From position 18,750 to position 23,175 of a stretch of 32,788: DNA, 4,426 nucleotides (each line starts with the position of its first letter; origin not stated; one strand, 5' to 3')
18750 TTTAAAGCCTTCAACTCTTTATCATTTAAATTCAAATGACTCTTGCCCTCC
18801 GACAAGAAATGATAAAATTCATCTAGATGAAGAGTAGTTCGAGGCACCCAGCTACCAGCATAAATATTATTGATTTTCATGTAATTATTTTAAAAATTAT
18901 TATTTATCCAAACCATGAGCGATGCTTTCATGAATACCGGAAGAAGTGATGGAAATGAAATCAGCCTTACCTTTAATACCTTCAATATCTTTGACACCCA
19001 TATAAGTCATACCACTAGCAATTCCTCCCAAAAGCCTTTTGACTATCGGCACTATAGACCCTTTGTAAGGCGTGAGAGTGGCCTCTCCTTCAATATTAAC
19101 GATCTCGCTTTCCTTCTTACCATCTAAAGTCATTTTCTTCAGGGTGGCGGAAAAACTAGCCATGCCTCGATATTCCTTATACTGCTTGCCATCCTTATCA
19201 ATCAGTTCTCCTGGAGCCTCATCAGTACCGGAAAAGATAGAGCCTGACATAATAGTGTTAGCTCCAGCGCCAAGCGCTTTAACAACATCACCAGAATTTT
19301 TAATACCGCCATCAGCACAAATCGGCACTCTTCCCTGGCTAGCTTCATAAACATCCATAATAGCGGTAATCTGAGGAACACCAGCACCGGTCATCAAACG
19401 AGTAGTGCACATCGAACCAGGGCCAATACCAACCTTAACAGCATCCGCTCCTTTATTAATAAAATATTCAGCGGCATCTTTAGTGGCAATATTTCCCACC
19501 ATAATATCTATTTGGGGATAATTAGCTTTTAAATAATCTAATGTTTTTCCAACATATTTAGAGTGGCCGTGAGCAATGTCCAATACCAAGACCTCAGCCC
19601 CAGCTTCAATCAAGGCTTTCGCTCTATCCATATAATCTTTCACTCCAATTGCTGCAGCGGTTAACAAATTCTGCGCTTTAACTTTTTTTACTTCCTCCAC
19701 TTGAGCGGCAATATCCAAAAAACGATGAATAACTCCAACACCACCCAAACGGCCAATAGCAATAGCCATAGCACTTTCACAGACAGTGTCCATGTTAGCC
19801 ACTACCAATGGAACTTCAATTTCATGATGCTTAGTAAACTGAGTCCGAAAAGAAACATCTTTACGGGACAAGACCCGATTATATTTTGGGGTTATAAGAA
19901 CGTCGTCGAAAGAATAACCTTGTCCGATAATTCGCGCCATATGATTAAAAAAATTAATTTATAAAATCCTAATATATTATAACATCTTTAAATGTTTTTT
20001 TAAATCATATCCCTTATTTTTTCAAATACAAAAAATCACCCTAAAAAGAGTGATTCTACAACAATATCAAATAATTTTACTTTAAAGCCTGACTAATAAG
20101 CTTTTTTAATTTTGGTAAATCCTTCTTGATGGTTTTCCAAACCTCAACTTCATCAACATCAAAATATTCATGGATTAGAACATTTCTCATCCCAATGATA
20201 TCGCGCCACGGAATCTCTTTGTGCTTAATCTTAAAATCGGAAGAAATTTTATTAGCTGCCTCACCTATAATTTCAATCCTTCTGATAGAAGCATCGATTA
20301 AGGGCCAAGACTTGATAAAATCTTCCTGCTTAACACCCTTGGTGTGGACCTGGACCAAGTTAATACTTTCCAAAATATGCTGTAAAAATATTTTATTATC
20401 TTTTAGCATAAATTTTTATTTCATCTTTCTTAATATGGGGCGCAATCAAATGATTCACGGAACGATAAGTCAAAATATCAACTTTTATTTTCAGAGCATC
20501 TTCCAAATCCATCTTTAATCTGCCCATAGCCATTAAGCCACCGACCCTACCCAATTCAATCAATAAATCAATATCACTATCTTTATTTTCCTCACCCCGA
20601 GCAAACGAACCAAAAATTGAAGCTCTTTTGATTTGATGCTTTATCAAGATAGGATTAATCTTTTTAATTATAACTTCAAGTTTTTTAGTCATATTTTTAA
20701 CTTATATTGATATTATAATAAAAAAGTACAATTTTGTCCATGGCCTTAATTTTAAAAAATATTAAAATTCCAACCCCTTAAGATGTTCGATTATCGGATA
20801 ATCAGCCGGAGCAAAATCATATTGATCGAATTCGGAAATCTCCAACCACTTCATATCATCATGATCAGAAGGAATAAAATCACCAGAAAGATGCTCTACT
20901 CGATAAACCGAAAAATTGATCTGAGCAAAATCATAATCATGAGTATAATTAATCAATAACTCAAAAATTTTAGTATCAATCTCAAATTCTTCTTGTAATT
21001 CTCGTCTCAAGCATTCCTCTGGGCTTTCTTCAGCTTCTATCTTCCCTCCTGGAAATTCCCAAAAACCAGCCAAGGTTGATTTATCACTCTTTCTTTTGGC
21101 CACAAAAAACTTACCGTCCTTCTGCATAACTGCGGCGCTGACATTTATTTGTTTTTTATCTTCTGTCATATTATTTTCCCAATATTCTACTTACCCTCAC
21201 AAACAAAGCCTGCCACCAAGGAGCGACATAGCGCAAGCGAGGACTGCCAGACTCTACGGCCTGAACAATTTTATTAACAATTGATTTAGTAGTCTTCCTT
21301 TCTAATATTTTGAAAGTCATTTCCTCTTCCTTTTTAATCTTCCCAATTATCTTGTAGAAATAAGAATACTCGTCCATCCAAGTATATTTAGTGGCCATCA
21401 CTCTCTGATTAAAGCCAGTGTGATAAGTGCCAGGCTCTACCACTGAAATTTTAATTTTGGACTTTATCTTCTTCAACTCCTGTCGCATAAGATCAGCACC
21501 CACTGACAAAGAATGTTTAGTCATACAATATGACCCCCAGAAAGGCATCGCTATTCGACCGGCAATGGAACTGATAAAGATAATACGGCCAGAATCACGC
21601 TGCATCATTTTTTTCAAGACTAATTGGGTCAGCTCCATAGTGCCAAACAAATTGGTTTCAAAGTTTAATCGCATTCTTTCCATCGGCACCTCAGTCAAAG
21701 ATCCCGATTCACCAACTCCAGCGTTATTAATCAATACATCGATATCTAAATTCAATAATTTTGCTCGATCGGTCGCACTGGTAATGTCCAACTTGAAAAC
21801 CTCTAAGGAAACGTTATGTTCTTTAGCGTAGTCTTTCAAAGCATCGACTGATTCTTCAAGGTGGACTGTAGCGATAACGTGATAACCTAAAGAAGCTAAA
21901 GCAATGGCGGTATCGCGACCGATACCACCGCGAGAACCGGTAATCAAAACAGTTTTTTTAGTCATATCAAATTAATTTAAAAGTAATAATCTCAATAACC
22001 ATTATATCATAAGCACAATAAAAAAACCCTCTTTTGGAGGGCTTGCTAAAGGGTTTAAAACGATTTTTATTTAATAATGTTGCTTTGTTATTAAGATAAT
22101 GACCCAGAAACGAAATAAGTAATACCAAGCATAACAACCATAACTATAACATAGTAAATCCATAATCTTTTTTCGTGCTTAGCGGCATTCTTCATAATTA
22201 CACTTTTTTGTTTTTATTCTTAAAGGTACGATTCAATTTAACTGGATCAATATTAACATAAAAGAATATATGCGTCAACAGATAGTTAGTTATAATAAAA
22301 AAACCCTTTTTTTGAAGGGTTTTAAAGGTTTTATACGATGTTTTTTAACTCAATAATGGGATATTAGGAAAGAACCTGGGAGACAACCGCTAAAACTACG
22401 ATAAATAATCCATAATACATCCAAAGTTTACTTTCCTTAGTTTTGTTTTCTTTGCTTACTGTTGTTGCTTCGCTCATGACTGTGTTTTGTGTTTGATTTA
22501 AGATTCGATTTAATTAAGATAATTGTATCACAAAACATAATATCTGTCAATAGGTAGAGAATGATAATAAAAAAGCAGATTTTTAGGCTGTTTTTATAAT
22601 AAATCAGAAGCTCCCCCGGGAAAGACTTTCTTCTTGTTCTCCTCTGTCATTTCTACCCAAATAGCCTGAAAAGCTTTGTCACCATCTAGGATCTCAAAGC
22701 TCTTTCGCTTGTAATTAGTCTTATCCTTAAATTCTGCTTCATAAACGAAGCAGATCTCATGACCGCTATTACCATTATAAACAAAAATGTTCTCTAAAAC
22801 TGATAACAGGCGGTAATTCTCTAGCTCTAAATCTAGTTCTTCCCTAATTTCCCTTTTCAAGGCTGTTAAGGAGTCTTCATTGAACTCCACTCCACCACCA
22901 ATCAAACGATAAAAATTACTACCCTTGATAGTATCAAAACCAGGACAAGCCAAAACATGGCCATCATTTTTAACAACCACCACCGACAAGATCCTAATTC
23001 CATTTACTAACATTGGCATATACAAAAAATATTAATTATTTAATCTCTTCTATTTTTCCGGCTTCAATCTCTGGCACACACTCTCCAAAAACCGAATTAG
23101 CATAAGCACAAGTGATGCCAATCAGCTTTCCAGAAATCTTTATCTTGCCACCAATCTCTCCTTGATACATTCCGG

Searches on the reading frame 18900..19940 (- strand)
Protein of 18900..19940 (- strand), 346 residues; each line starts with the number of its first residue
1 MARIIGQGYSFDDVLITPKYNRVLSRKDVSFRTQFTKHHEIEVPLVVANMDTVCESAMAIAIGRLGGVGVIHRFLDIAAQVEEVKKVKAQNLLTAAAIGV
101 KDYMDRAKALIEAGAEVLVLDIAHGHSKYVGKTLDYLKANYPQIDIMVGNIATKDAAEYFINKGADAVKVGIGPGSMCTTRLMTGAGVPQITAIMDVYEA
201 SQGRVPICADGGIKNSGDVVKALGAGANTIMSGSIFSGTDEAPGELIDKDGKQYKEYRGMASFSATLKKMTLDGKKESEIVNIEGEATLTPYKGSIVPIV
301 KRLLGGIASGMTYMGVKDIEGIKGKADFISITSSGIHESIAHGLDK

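Call 13: search_protein_families(library=pfam, proteins=[window:18900-19940:-], max_evalue=0.01)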
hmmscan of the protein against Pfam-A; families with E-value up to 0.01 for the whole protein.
window:18900-19940:- (346 aa): 6 families
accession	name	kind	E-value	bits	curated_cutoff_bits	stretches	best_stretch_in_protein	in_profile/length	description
PF00478.31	IMPDH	-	1.8e-115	386.1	25.6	1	8-342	1-345/345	IMP dehydrogenase / GMP reductase domain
PF03060.21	NMO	-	1.6e-07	31.5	28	1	35-249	4-238/331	Nitronate monooxygenase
PF01070.24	FMN_dh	-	2.4e-07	30.6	24.9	1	144-235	219-304/350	FMN-dependent dehydrogenase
PF00977.27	His_biosynth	-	0.00029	20.8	23.6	0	201-247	70-116/228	Histidine biosynthesis protein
PF01180.27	DHO_dh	-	0.00091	18.9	27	1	191-236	227-272/291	Dihydroorotate dehydrogenase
PF01645.23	Glu_synthase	-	0.0079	15.8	20.4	1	153-233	217-304/369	Conserved region in glutamate synthase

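Call 82: find_encoding_contigs(protein=window:18900-19940:-, flank=2000, max_places=3)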
Protein window:18900-19940:- (346 aa): 3 contigs read that carry it; 1 place shown.
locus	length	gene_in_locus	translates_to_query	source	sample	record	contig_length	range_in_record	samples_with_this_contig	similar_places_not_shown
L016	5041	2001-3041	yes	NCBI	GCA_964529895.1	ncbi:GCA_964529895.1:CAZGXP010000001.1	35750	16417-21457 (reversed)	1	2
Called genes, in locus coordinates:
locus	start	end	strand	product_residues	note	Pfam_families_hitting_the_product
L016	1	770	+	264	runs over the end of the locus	PF00106:adh_short, PF01370:Epimerase, PF08659:KR, PF16363:GDP_Man_Dehyd (weak), PF13561:adh_short_C2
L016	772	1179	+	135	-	PF00293:NUDIX, PF14815:NUDIX_4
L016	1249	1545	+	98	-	PF01909:NTP_transf_2, PF18765:Polbeta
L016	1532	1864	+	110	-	PF01934:HepT-like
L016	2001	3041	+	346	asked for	PF00478:IMPDH, PF01070:FMN_dh (weak), PF03060:NMO (weak)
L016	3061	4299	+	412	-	-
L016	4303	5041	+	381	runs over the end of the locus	PF07907:YibE_F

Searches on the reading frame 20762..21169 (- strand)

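Call 13: search_protein_families(library=pfam, proteins=[window:20762-21169:-], max_evalue=0.01)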
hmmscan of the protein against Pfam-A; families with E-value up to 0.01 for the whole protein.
window:20762-21169:- (135 aa): 3 families
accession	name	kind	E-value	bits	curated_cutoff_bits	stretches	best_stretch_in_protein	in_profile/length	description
PF14815.12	NUDIX_4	-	2.3e-20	72.9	35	1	13-128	4-112/113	NUDIX domain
PF00293.34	NUDIX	-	1.1e-19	71.3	21.1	1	6-130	2-134/134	NUDIX domain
PF22327.2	Nudt16-like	-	0.00054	20.4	27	1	35-71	33-70/161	U8 snoRNA-decapping enzyme-like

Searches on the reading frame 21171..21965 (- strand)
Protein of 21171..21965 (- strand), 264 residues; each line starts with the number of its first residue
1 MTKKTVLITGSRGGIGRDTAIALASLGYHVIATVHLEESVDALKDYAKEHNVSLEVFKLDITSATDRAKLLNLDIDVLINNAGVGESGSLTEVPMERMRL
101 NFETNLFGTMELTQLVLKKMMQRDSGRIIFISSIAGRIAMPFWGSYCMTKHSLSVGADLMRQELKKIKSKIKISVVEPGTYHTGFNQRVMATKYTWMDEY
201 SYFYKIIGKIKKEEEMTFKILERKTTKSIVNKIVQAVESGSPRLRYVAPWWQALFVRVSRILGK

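Call 13: search_protein_families(library=pfam, proteins=[window:21171-21965:-], max_evalue=0.01)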
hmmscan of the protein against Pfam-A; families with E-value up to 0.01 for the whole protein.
window:21171-21965:- (264 aa): 7 families
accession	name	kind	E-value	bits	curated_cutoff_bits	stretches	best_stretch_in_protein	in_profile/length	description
PF00106.31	adh_short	-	3e-39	135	26.6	1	4-190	1-191/195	short chain dehydrogenase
PF13561.12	adh_short_C2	-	2.1e-23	83.6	27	1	13-190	6-185/236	Enoyl-(Acyl carrier protein) reductase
PF01370.27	Epimerase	-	4.2e-09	36.6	20.9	1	6-133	1-115/240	NAD dependent epimerase/dehydratase family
PF08659.16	KR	-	5.3e-09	36.7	22.6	1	5-151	2-154/180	KR domain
PF16363.11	GDP_Man_Dehyd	-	1.6e-05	25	27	1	7-133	1-129/332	GDP-mannose 4,6 dehydratase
PF13460.12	NAD_binding_10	-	3.7e-05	24.1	27.2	1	10-180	1-145/184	NAD(P)H-binding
PF09894.15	MJ0548_N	-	0.0059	16.7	26.8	0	80-170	73-163/196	Connectase MJ0548-like, N-terminal domain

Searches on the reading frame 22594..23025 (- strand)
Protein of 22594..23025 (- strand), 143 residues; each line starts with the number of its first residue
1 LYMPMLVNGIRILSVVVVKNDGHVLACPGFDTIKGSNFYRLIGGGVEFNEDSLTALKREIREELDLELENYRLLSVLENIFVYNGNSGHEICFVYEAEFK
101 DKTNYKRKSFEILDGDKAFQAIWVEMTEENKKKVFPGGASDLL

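Call 13: search_protein_families(library=pfam, proteins=[window:22594-23025:-], max_evalue=0.01)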
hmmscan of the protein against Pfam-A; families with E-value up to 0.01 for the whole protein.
window:22594-23025:- (143 aa): 1 family
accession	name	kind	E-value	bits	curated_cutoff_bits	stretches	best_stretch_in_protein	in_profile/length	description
PF00293.34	NUDIX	-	4.2e-11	43.4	21.1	1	14-132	7-121/134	NUDIX domain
